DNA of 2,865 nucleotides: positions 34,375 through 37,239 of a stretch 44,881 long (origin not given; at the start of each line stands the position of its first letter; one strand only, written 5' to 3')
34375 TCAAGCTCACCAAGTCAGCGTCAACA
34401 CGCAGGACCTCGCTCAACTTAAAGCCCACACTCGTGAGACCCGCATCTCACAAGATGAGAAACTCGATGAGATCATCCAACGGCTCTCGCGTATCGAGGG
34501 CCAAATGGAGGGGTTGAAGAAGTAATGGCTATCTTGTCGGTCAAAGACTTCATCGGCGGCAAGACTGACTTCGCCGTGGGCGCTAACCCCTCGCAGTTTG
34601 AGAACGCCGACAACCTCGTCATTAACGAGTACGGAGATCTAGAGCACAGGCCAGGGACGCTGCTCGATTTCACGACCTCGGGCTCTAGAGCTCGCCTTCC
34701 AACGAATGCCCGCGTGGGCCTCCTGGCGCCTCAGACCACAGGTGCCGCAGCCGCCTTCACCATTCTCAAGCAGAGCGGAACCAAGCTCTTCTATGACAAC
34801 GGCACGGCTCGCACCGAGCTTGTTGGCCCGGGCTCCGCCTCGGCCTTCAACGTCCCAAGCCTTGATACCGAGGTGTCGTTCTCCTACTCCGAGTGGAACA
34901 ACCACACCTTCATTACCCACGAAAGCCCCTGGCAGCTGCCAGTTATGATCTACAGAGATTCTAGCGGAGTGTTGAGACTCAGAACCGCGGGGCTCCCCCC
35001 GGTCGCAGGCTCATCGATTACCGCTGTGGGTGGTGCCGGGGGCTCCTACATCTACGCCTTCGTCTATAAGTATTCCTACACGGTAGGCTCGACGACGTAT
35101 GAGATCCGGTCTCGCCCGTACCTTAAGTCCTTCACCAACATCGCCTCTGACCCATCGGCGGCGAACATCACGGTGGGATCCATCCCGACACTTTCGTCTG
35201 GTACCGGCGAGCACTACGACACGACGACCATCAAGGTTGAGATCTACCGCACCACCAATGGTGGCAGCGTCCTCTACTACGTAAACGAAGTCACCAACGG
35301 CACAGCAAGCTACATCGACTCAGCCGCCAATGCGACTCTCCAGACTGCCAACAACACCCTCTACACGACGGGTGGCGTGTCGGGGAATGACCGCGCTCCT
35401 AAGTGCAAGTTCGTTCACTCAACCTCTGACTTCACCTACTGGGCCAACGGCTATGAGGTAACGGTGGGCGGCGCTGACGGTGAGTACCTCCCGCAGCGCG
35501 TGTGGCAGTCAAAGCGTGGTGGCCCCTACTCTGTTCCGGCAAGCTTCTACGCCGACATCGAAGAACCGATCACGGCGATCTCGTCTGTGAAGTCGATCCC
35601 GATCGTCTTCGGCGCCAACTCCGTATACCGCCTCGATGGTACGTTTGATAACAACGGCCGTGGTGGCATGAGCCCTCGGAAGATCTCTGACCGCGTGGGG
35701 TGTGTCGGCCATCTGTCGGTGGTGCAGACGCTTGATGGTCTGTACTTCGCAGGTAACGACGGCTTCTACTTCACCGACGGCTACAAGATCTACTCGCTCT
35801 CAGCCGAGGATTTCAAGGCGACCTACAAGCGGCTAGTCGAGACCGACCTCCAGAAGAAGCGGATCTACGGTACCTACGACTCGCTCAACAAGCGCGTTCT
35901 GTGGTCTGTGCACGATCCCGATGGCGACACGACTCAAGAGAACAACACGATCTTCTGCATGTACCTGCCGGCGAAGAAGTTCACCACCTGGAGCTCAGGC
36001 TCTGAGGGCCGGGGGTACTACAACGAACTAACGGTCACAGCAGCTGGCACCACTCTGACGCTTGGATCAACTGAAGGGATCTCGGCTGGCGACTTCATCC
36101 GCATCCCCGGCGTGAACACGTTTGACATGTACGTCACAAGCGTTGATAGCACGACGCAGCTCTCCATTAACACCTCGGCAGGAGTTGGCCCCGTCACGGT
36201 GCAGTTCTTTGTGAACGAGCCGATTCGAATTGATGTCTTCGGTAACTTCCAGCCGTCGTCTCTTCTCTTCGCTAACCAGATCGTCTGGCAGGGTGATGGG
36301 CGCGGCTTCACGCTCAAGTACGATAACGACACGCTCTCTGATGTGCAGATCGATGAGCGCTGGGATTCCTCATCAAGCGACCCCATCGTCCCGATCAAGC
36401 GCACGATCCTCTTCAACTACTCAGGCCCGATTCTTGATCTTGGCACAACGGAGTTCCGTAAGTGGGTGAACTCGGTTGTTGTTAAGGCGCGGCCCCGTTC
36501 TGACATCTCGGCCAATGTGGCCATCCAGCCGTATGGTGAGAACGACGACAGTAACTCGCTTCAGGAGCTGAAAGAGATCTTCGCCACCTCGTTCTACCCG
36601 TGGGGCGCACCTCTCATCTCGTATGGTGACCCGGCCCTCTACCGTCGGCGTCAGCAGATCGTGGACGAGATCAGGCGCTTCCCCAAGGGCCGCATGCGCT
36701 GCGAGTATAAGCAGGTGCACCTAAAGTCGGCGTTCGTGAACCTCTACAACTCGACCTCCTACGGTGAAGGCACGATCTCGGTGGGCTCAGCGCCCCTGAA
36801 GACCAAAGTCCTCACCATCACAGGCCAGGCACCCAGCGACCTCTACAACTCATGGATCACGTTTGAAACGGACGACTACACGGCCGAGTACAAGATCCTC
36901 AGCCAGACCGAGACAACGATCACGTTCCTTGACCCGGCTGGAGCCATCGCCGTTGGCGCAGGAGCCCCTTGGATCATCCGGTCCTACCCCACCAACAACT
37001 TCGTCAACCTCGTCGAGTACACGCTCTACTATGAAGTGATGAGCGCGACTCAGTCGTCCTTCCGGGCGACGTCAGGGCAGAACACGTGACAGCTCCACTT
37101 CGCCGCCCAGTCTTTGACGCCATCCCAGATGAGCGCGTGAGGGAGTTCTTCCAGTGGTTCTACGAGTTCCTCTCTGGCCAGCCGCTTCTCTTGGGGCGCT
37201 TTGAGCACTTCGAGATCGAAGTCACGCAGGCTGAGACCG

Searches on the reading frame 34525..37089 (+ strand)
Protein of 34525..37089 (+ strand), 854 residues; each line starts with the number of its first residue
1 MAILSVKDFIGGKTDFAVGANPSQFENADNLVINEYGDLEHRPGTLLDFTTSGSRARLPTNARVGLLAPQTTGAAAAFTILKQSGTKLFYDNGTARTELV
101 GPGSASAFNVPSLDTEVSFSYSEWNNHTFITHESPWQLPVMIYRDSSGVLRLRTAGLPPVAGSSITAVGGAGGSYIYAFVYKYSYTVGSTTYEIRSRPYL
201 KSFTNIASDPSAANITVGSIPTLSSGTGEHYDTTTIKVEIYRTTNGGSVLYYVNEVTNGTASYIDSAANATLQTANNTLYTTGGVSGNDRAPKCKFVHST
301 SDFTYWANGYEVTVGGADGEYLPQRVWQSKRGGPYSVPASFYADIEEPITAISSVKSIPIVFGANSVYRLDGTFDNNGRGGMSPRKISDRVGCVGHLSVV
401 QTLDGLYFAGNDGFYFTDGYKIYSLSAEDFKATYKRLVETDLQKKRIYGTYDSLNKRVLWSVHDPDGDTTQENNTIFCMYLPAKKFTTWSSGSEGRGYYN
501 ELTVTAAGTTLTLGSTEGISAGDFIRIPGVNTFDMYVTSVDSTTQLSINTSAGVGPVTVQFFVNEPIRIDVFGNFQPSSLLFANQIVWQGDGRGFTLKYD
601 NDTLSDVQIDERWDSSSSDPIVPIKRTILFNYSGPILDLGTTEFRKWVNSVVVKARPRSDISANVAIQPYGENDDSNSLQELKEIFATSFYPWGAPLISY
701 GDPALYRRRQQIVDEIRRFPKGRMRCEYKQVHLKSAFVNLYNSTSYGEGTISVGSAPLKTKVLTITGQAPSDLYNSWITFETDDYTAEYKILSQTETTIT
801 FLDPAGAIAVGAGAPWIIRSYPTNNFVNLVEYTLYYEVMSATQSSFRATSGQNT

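Call 15: find_encoding_contigs(protein=window:34525-37089:+, flank=10000, max_places=2)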
Protein window:34525-37089:+ (854 aa): 2 contigs read that carry it; 2 places shown.
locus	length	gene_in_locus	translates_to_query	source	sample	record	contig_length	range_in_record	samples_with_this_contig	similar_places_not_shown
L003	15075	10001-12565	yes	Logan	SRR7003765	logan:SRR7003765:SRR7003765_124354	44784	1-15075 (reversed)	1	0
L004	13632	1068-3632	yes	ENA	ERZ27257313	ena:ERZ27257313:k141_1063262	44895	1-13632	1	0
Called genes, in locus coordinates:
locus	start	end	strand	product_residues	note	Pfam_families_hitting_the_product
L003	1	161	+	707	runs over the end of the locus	PF16510:P22_portal (faint)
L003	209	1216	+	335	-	-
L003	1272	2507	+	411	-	-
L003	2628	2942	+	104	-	-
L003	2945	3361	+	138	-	-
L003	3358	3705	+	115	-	-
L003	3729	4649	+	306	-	-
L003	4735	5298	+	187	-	-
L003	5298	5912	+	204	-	-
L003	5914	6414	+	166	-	-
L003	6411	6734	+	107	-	-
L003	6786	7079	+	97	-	-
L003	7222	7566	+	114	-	-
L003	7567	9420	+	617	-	-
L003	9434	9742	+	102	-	-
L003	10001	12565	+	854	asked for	-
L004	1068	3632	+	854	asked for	-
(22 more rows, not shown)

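Call 17: search_protein_families(library=phrogs, proteins=[window:34525-37089:+], max_evalue=0.01)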
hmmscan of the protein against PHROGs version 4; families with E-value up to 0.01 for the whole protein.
window:34525-37089:+ (854 aa): 3 families
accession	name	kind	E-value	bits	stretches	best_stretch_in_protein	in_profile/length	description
phrog_3287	-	head and packaging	3.4e-09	37.1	1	3-498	5-350/524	virion structural protein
phrog_511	-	head and packaging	1.1e-08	34.9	1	226-419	506-673/862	internal virion protein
phrog_8094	-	tail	1.9e-07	30.4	1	349-494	398-545/769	tail appendage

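Call 49: search_protein_families(library=pfam, proteins=[window:34525-37089:+], max_evalue=0.01)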
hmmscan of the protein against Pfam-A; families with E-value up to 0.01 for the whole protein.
window:34525-37089:+ (854 aa): 0 families
